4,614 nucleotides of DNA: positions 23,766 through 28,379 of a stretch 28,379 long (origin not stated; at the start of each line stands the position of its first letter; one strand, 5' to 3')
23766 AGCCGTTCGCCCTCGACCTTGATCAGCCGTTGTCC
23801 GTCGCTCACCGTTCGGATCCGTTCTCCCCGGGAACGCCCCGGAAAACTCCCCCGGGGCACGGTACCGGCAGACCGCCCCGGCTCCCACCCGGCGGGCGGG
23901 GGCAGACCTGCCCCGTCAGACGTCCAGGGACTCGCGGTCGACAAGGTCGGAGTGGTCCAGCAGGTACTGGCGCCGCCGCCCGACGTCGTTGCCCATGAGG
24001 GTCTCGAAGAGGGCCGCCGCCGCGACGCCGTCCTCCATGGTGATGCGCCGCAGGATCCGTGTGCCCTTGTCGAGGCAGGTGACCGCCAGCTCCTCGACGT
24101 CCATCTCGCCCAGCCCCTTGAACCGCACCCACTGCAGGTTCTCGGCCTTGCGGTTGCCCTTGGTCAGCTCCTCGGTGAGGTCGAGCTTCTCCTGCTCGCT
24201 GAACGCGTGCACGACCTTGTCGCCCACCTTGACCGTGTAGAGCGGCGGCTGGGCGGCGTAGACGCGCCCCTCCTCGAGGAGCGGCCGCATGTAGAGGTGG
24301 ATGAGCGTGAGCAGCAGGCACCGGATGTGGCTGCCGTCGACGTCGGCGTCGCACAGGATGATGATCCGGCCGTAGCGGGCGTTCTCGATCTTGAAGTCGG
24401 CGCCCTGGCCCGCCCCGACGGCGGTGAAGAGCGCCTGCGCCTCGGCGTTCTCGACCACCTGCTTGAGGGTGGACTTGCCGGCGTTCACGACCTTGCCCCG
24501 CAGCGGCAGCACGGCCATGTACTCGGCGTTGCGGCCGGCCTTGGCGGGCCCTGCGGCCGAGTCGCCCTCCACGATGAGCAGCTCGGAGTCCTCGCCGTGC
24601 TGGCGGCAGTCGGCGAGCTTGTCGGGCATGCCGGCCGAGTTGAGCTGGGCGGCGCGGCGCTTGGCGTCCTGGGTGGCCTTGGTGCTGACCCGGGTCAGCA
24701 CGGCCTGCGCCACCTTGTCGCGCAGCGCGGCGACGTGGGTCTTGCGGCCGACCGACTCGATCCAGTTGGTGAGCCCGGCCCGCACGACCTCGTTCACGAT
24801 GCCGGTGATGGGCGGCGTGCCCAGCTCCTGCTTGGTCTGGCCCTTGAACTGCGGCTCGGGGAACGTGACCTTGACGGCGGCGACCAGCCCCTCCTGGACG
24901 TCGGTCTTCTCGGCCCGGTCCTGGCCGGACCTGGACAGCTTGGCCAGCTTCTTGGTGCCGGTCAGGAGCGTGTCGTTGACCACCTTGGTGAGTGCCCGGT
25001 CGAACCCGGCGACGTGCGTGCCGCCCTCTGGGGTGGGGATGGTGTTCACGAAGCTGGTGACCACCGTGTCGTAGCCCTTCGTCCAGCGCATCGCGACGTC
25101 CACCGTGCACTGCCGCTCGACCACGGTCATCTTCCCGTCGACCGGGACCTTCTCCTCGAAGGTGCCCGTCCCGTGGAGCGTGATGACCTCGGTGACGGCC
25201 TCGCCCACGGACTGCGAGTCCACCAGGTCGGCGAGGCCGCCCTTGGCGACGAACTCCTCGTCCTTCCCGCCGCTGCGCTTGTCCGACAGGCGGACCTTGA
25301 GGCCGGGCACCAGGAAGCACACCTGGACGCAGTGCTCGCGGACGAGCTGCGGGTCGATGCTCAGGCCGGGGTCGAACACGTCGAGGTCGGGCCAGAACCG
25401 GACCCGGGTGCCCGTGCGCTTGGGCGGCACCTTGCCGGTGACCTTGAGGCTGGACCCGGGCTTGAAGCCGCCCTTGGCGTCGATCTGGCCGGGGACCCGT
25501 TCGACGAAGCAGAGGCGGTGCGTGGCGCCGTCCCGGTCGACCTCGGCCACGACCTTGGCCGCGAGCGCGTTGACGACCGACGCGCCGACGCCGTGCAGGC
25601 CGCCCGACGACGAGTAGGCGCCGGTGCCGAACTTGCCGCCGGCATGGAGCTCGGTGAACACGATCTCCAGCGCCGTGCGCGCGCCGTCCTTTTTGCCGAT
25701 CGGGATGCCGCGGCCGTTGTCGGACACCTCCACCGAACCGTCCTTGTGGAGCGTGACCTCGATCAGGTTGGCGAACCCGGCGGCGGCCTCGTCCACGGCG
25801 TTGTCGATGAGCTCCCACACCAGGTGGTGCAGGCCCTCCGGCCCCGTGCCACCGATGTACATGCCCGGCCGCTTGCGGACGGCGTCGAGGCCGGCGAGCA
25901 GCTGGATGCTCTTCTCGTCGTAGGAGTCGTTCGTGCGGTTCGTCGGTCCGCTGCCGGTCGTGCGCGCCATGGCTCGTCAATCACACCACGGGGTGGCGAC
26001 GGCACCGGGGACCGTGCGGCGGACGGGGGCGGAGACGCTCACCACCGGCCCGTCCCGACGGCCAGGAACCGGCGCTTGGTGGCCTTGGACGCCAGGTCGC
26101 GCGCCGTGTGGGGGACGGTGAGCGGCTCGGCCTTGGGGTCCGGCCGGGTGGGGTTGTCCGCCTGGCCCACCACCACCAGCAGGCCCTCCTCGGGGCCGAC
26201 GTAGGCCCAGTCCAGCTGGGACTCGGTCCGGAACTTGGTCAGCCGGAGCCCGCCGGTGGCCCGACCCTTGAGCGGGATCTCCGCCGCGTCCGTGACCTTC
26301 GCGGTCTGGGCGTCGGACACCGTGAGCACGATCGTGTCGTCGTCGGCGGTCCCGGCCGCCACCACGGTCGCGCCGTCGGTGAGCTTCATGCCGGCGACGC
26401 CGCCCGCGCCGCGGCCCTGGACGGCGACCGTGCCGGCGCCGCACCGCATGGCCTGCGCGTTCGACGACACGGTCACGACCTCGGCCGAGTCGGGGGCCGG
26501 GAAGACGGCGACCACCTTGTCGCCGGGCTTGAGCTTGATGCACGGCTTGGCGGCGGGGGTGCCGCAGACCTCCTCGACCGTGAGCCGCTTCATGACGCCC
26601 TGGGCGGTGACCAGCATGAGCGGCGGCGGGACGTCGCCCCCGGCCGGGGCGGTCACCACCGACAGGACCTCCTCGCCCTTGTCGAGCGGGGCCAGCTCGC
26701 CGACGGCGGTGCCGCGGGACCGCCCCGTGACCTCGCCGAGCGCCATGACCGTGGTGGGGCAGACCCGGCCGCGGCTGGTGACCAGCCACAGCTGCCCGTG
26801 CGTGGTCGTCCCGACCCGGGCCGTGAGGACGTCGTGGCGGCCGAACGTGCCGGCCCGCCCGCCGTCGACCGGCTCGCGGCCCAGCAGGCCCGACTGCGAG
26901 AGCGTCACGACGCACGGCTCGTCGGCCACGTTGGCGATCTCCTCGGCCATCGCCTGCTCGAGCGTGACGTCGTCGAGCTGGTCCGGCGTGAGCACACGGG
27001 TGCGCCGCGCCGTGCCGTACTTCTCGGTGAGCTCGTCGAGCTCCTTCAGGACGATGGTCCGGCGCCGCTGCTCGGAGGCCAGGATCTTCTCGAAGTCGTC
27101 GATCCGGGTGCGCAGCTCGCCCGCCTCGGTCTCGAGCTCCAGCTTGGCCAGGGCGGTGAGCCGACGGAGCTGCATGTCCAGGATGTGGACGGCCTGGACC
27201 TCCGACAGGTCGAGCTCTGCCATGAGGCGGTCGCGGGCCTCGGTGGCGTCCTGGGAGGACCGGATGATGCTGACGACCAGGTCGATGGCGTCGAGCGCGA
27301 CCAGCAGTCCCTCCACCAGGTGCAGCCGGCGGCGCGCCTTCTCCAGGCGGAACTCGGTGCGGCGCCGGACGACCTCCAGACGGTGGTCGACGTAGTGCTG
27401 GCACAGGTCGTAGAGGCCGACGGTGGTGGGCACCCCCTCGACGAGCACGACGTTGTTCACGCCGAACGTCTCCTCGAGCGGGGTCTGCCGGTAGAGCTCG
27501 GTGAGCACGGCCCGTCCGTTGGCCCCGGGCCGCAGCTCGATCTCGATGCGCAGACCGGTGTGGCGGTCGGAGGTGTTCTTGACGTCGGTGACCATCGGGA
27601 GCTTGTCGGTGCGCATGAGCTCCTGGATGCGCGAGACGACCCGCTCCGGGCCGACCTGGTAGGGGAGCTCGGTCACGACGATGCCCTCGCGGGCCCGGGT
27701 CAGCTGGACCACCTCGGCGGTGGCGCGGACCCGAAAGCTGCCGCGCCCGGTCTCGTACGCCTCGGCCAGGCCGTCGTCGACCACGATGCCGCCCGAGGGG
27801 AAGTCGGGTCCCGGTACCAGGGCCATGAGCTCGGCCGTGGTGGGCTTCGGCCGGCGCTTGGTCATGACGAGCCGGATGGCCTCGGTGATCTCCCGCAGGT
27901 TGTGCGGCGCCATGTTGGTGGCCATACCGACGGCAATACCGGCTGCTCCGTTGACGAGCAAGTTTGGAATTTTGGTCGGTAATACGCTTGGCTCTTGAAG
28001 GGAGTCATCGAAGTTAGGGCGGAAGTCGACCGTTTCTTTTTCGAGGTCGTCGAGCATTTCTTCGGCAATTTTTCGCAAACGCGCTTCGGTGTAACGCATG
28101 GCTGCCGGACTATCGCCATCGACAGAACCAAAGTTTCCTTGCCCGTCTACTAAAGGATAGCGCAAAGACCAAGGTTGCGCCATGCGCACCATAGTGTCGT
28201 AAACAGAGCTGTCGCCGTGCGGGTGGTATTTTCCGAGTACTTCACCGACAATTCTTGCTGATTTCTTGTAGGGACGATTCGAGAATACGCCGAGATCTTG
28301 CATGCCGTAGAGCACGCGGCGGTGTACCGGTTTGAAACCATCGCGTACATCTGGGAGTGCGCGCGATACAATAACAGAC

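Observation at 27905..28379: In-frame inter-phylum mosaic: low-GC GyrA N-terminus (with QRDR and catalytic Tyr) fused to a high-GC ParC-like gene at the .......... motif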

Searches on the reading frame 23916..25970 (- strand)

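Call 38: search_protein_families(library=ncbifam, proteins=[window:23916-25970:-], max_evalue=1e-10)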
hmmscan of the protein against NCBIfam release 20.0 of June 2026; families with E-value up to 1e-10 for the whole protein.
window:23916-25970:- (684 aa): 5 families
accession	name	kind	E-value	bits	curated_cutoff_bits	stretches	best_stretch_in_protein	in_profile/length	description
NF004189.0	PRK05644.1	subfamily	2.8e-203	676.8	740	1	12-677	5-636/641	DNA gyrase subunit B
TIGR01059.1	gyrB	equivalog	2.4e-185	617.7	882.4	1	17-673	1-630/639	DNA topoisomerase (ATP-hydrolyzing) subunit B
NF011501.0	PRK14939.1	subfamily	8.8e-185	616.4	796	2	11-588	4-549/803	DNA gyrase subunit B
TIGR01058.1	parE_Gpos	equivalog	1.8e-159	532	899.95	1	15-672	3-625/637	DNA topoisomerase IV subunit B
TIGR01055.1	parE_Gneg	equivalog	1.4e-131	440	723.35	1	16-676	3-624/625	DNA topoisomerase IV subunit B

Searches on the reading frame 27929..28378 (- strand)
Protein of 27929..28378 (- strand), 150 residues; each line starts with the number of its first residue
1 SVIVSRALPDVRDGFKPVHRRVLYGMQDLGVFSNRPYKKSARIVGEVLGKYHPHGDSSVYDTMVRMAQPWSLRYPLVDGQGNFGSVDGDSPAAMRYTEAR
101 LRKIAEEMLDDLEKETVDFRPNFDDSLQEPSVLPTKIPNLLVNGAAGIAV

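Call 16: find_related_loci(query=window:27929-28378:-, collection=genome_contigs, flank=1500)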
Query window:27929-28378:- (150 aa) in genome_contigs; peptide patterns used: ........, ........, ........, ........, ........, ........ (x = any residue, [..] = any of these).
600 stretches matched a pattern (row limit reached: there are more); 600 encode a relative of the query (tblastn E <= 1e-3); the best 80 are kept; 80 distinct loci.
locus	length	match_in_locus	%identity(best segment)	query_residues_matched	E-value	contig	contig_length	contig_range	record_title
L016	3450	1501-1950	93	1-150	4e-96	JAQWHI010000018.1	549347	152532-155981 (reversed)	MAG: Crocinitomicaceae bacterium isolate cluster1_bin.25 k141_415461, whole genome shotgun sequence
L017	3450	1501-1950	91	1-150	6e-93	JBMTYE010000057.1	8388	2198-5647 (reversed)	MAG: Flavobacteriales bacterium isolate LKB_V7_S19_100percent_par_LKB_V7_S19_metabat.152 NODE_7512_length_8388_cov_4.011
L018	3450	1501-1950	88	1-150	6e-92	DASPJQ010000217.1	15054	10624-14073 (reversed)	MAG TPA_asm: Flavobacteriales bacterium isolate SMAG_U12014 k141_1926393, whole genome shotgun sequence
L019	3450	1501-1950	89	1-150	4e-91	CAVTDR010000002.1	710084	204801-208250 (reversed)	MAG: uncultured Bacteroidetes bacterium isolate MFD00905.bin.1.42 genome assembly, contig: contig_11779, whole genome sh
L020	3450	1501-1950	87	1-150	6e-91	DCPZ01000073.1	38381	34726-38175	MAG TPA_asm: Flavobacteriales bacterium UBA1531 UBA1531_contig_19178, whole genome shotgun sequence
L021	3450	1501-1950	87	1-150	8e-90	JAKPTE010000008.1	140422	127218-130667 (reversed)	MAG: Bacteroidota bacterium isolate JPNA_metabat.72_sub k141_551179, whole genome shotgun sequence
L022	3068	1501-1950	88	1-150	7e-91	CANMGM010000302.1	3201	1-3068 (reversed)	MAG: Bacteroidetes bacterium isolate ZE-Oct18-175 genome assembly, contig: ZE-Oct18-C64342, whole genome shotgun sequenc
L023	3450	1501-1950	88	1-150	6e-90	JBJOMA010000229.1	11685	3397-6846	MAG: Bacteroidota bacterium isolate tombigeeriver_2019_sw_WHONDRS-S19S_0020_B_bin.54 scaffold_1832473, whole genome shot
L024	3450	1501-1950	87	1-150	1e-89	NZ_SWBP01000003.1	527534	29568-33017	Pedobacter cryophilus strain AR-3-17 contig3, whole genome shotgun sequence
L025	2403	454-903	86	1-150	1e-90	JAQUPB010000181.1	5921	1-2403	MAG: Bacteroidales bacterium isolate STD1_214 NODE_48598_length_5921_cov_2.612358_Sandtown_D1, whole genome shotgun sequ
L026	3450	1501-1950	87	1-150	4e-89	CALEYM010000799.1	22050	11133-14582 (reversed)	MAG TPA_asm: uncultured Bacteroidetes bacterium isolate SRR6227243_bin.67_CONCOCT_v1.1_MAG genome assembly, contig: ERZ7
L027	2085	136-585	87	1-150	1e-90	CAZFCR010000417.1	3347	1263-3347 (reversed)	MAG TPA_asm: uncultured Akkermansia sp. isolate SRP302895_co1_24 genome assembly, contig: NODE_65216_length_3347_cov_3.6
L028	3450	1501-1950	87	1-150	6e-89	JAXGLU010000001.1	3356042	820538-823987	MAG: Bacteroidales bacterium isolate AnMBR.bin216 bin216_1, whole genome shotgun sequence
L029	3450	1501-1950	87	1-150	2e-88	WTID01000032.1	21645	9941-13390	MAG: Flavobacteriales bacterium isolate PL36313bin_11 NODE_706_length_21645_cov_14.971654, whole genome shotgun sequence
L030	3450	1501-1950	85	1-150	5e-88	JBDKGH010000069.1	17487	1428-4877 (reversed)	MAG: Bacteroidota bacterium isolate farmington_2019_sw_WHONDRS-S19S_0053_B_bin.73 scaffold_374144, whole genome shotgun 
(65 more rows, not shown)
